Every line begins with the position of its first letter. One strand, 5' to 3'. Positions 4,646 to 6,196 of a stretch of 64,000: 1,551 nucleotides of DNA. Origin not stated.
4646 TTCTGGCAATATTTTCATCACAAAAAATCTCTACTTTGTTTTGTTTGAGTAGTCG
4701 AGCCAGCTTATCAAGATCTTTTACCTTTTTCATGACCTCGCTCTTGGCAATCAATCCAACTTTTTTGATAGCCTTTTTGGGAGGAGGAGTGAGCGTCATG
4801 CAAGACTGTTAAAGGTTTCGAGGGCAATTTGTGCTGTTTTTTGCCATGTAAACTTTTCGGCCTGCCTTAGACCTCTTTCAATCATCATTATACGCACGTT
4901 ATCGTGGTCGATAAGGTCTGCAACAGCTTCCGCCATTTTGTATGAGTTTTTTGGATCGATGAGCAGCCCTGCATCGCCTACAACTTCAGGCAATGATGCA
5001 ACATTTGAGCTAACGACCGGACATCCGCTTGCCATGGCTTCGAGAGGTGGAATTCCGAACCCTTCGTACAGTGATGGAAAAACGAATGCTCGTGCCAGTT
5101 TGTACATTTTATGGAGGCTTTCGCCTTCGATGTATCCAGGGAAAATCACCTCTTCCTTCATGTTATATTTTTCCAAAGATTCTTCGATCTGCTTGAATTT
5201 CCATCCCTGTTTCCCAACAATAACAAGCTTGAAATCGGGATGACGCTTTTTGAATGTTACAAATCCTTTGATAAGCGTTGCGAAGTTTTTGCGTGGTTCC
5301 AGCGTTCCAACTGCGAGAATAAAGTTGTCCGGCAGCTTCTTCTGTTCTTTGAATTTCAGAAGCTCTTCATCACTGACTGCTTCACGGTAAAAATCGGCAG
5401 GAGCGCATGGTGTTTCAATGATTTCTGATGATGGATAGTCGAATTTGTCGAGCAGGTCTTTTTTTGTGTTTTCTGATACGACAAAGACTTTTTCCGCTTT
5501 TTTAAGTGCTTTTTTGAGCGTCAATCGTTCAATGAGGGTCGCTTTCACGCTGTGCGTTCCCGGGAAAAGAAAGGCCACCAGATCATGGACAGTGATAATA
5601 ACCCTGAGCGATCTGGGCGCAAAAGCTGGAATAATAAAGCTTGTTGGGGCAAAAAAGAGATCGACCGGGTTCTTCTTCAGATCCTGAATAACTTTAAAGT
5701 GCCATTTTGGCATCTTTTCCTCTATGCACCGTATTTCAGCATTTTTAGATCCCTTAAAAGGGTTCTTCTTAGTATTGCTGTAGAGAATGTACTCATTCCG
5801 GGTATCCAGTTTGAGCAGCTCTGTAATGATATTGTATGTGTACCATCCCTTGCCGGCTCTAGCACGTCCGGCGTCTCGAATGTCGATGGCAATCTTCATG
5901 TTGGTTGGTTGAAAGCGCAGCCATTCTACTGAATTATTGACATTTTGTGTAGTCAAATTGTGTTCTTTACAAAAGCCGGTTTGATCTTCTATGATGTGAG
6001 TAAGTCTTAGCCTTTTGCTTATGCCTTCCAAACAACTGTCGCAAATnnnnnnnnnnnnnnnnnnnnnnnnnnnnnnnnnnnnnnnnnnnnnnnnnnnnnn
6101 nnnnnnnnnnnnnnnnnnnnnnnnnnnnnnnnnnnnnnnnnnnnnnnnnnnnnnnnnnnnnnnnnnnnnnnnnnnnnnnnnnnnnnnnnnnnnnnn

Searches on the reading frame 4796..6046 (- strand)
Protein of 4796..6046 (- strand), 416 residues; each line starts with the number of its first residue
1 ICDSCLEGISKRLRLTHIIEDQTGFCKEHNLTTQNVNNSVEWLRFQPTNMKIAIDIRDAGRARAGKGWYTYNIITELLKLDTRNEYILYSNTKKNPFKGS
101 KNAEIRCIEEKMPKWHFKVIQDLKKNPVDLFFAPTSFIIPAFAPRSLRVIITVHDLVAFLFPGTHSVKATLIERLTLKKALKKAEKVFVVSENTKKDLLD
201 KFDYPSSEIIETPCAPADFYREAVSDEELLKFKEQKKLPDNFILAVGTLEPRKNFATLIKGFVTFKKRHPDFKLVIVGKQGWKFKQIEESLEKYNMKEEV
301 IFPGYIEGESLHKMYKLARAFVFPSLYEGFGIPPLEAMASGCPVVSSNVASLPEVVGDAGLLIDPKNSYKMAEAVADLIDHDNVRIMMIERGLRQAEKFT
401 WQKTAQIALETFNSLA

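Call 104: search_protein_families(library=pfam, proteins=[window:4796-6046:-], max_evalue=0.00001)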
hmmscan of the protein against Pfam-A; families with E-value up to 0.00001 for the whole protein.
window:4796-6046:- (416 aa): 5 families
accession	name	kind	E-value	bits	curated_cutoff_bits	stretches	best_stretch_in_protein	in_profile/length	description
PF00534.26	Glycos_transf_1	-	7.9e-43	146.4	26.4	1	227-392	2-169/172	Glycosyl transferases group 1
PF13692.12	Glyco_trans_1_4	-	9.1e-33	113.9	27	1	242-380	3-141/142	Glycosyl transferases group 1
PF13439.12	Glyco_transf_4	-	8.3e-09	36.1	28.5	1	100-209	45-159/170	Glycosyltransferase Family 4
PF20706.3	GT4-conflict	-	2.6e-08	33.7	26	1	242-349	199-313/385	Family 4 Glycosyltransferase in conflict systems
PF13524.12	Glyco_trans_1_2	-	7.6e-07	29.6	25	1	267-407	10-141/144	Glycosyl transferase-like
